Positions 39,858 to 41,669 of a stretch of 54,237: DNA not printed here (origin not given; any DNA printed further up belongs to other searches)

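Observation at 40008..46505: Spiro-SPASM radical SAM gene heads a six-gene sugar-modification-like cluster next to an amidase and flaA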

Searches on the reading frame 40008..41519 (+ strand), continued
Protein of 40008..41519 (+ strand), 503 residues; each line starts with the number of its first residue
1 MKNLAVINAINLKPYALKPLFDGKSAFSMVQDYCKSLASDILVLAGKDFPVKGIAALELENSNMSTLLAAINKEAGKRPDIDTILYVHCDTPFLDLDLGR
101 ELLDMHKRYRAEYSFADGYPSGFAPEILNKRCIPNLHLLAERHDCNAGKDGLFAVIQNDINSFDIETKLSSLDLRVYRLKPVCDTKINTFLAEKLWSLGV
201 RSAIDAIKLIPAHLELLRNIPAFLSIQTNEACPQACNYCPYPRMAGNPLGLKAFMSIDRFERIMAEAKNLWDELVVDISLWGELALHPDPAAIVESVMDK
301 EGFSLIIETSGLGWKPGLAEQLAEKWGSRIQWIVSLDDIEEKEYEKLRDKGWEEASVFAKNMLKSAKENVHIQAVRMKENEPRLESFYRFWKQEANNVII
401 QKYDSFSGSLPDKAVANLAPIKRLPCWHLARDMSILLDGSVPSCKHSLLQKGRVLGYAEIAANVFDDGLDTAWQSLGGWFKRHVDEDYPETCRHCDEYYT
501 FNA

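Call 84: find_encoding_contigs(protein=P0366, flank=10000, max_places=1)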
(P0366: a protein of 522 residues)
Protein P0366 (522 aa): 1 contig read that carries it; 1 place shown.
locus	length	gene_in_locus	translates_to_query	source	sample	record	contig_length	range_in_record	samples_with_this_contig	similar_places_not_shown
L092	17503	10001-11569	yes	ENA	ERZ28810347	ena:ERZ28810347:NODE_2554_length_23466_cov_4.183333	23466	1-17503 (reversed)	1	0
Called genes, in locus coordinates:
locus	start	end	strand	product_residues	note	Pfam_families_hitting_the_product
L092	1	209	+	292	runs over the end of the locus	PF12784:PDDEXK_2 (weak)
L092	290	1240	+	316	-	-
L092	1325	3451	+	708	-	PF02743:dCache_1, PF22673:MCP-like_PDC_1, PF00672:HAMP (weak), PF00015:MCPsignal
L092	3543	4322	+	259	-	PF07719:TPR_2 (faint), PF12895:ANAPC3 (faint), PF13424:TPR_12 (faint), PF00515:TPR_1 (faint), PF13181:TPR_8 (faint), PF13414:TPR_11 (faint), PF13371:TPR_9 (weak), PF13432:TPR_16 (weak), +4 more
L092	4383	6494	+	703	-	PF12895:ANAPC3 (weak), PF14559:TPR_19 (weak), PF23914:TPR_CcmH_CycH (weak), PF13414:TPR_11 (weak), PF13424:TPR_12 (weak), PF13432:TPR_16, PF13424:TPR_12, PF14559:TPR_19, +16 more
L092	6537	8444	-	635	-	PF02518:HATPase_c (weak), PF13589:HATPase_c_3, PF01119:DNA_mis_repair, PF08676:MutL_C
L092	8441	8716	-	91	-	PF02609:Exonuc_VII_S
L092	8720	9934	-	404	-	PF13742:tRNA_anti_2, PF01336:tRNA_anti-codon, PF02601:Exonuc_VII_L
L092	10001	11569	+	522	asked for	-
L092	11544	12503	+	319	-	-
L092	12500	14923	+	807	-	PF02348:CTP_transf_3, PF13489:Methyltransf_23, PF08241:Methyltransf_11, PF08242:Methyltransf_12, PF13649:Methyltransf_25, PF13847:Methyltransf_31 (weak)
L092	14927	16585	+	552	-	PF01071:GARS_A, PF02655:ATP-grasp_3, PF02786:CPSase_L_D2 (weak), PF07478:Dala_Dala_lig_C, PF13535:ATP-grasp_4, PF18603:LAL_C2 (weak)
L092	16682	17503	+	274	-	?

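Call 88: search_protein_families(library=pfam, proteins=[L061:11556-12368:-, L061:12383-14491:-, L061:14488-15774:-, L061:15785-16603:-], max_evalue=0.001)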
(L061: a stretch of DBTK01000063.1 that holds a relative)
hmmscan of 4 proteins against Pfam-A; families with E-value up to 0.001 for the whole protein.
L061:11556-12368:- (270 aa): 1 family
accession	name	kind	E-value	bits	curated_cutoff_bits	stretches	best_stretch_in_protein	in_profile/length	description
PF01177.27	Asp_Glu_race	-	8.3e-19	68.6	31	1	8-239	1-210/211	Asp/Glu/Hydantoin racemase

L061:12383-14491:- (702 aa): 3 families
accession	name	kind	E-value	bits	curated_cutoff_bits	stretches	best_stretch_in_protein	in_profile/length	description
PF00211.25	Guanylate_cyc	-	1.1e-27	97.3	21.9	1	445-623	7-178/183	Adenylate and Guanylate cyclase catalytic domain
PF02743.24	dCache_1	-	1.6e-15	57.7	45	1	144-256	77-184/240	Cache domain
PF22673.2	MCP-like_PDC_1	-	4.2e-09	37.3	27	1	155-222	42-111/113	Methyl-accepting chemotaxis protein-like, first PDC sensor domain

L061:14488-15774:- (428 aa): 1 family
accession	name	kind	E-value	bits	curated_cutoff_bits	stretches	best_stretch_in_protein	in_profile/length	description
PF00375.23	SDF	-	4.3e-73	247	27.9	1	13-417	5-385/387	Sodium:dicarboxylate symporter family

L061:15785-16603:- (272 aa): 2 families
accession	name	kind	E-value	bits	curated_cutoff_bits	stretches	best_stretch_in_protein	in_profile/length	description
PF00497.25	SBP_bac_3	-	1.5e-22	80.2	26.4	1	45-269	4-129/132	Bacterial extracellular solute-binding proteins, family 3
PF10613.14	Lig_chan-Glu_bd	-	4.5e-06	27.2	30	1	77-135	55-112/115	Ligated ion channel L-glutamate- and glycine-binding site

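Call 103: find_encoding_contigs(protein=P0570, flank=10000, max_places=1)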
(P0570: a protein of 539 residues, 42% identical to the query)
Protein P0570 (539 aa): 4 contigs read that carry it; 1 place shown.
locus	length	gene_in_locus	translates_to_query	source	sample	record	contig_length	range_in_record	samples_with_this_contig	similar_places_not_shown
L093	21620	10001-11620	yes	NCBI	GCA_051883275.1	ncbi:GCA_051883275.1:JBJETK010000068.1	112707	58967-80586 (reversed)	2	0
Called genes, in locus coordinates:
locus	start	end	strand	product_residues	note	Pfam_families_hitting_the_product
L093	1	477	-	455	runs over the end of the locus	PF00515:TPR_1 (faint), PF07719:TPR_2 (faint), PF12895:ANAPC3 (faint), PF13174:TPR_6 (faint), PF13181:TPR_8 (faint), PF13414:TPR_11 (faint), PF13428:TPR_14 (faint), PF04471:Mrr_cat (weak), +7 more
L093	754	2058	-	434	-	PF00860:Xan_ur_permease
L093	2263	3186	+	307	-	PF07719:TPR_2 (faint), PF00515:TPR_1 (faint), PF13424:TPR_12 (faint)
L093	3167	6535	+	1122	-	-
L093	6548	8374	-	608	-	PF02518:HATPase_c, PF13589:HATPase_c_3, PF01119:DNA_mis_repair, PF08676:MutL_C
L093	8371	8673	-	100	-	PF02609:Exonuc_VII_S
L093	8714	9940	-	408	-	PF13742:tRNA_anti_2, PF01336:tRNA_anti-codon, PF02601:Exonuc_VII_L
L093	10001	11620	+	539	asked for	PF04055:Radical_SAM (weak), PF13186:SPASM (weak)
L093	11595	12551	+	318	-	-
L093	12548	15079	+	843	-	PF02348:CTP_transf_3, PF13489:Methyltransf_23, PF08241:Methyltransf_11, PF08242:Methyltransf_12, PF13649:Methyltransf_25, PF13847:Methyltransf_31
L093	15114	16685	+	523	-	PF01071:GARS_A (weak), PF02655:ATP-grasp_3, PF13535:ATP-grasp_4, PF18603:LAL_C2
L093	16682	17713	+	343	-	PF01520:Amidase_3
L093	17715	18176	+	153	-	-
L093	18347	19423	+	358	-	PF04620:FlaA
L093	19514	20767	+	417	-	PF04607:RelA_SpoT, PF13181:TPR_8 (faint), PF07719:TPR_2 (faint), PF13371:TPR_9 (faint), PF13424:TPR_12 (faint), PF13174:TPR_6 (faint), PF25575:TPR_BSK1_C (faint), PF00515:TPR_1 (weak), +1 more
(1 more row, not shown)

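Call 104: find_encoding_contigs(protein=P0565, flank=10000, max_places=1)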
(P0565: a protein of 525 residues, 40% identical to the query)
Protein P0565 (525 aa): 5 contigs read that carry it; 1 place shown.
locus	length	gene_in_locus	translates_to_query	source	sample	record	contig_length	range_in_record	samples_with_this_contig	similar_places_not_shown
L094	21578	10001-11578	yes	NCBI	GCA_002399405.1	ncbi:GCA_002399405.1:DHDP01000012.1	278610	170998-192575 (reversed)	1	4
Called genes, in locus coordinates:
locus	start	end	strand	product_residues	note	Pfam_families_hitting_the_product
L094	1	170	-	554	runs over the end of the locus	PF01590:GAF (weak), PF13185:GAF_2 (weak), PF07228:SpoIIE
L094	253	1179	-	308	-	-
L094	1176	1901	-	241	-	PF00149:Metallophos, PF12850:Metallophos_2 (faint)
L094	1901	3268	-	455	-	PF00515:TPR_1 (faint), PF07719:TPR_2 (faint), PF12895:ANAPC3 (faint), PF13414:TPR_11 (faint), PF13428:TPR_14 (faint), PF13432:TPR_16 (faint), PF14559:TPR_19 (faint), PF21033:RMD1-3 (faint), +6 more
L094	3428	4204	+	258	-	PF07719:TPR_2 (faint), PF13432:TPR_16 (weak), PF00515:TPR_1 (faint), PF13371:TPR_9 (weak)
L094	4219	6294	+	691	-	PF00515:TPR_1 (weak), PF07719:TPR_2 (weak), PF23914:TPR_CcmH_CycH (weak), PF13414:TPR_11 (weak), PF13432:TPR_16 (weak), PF13424:TPR_12, PF24575:TPR_Slam (weak), PF00515:TPR_1, +14 more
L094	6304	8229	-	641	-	PF02518:HATPase_c, PF13589:HATPase_c_3, PF01119:DNA_mis_repair, PF08676:MutL_C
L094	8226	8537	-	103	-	PF02609:Exonuc_VII_S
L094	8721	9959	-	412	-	PF13742:tRNA_anti_2, PF01336:tRNA_anti-codon, PF02601:Exonuc_VII_L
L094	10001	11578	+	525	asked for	PF04055:Radical_SAM, PF13186:SPASM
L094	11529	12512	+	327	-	-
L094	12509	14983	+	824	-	PF02348:CTP_transf_3, PF13489:Methyltransf_23, PF08241:Methyltransf_11, PF08242:Methyltransf_12, PF13649:Methyltransf_25, PF13847:Methyltransf_31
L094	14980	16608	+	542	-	PF22660:RS_preATP-grasp-like (weak), PF18130:ATPgrasp_N (faint), PF01071:GARS_A (weak), PF02655:ATP-grasp_3, PF02786:CPSase_L_D2, PF07478:Dala_Dala_lig_C, PF13535:ATP-grasp_4, PF18603:LAL_C2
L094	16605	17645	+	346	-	PF07833:Cu_amine_oxidN1 (weak), PF01520:Amidase_3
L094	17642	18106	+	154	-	PF10646:Germane (weak)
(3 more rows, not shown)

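Call 105: find_encoding_contigs(protein=P0344, flank=10000, max_places=1)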
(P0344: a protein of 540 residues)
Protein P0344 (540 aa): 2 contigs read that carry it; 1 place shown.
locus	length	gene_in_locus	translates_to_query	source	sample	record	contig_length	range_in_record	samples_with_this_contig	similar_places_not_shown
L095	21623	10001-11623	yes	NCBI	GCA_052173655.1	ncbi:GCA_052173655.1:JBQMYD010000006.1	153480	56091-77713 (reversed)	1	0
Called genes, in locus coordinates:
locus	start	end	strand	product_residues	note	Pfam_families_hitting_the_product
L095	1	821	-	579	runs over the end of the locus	PF01590:GAF, PF13185:GAF_2 (weak), PF13492:GAF_3 (weak), PF07228:SpoIIE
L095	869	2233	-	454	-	PF09976:TPR_21 (faint), PF00515:TPR_1 (faint), PF07719:TPR_2 (faint), PF12895:ANAPC3 (faint), PF13174:TPR_6 (faint), PF13181:TPR_8 (faint), PF13371:TPR_9 (faint), PF13414:TPR_11 (faint), +11 more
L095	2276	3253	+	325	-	PF00515:TPR_1 (faint), PF07719:TPR_2 (faint), PF12895:ANAPC3 (weak), PF13174:TPR_6 (faint), PF13181:TPR_8 (faint), PF13414:TPR_11 (weak), PF13424:TPR_12 (faint), PF14559:TPR_19 (weak), +2 more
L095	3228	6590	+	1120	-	-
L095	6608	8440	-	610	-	PF02518:HATPase_c, PF13589:HATPase_c_3, PF01119:DNA_mis_repair, PF08676:MutL_C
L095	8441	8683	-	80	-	PF02609:Exonuc_VII_S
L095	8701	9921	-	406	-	PF13742:tRNA_anti_2, PF01336:tRNA_anti-codon, PF02601:Exonuc_VII_L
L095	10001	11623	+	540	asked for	PF04055:Radical_SAM (weak), PF13186:SPASM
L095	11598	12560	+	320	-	-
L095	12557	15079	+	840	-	PF02348:CTP_transf_3, PF13489:Methyltransf_23, PF08241:Methyltransf_11, PF08242:Methyltransf_12, PF13649:Methyltransf_25 (weak), PF13847:Methyltransf_31 (weak)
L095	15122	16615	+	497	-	PF21360:PylC-like_N (faint), PF22660:RS_preATP-grasp-like (weak), PF02655:ATP-grasp_3 (weak), PF07478:Dala_Dala_lig_C (weak), PF13535:ATP-grasp_4, PF18603:LAL_C2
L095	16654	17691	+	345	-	PF07833:Cu_amine_oxidN1 (weak), PF01520:Amidase_3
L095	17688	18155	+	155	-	PF10646:Germane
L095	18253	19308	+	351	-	PF04620:FlaA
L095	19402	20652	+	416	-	PF04607:RelA_SpoT, PF13181:TPR_8 (faint), PF00515:TPR_1 (faint), PF07719:TPR_2 (faint), PF13424:TPR_12 (faint), PF13431:TPR_17 (faint), PF25575:TPR_BSK1_C (faint)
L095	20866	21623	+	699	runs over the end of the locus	PF00270:DEAD (weak), PF04851:ResIII (faint), PF13307:Helicase_C_2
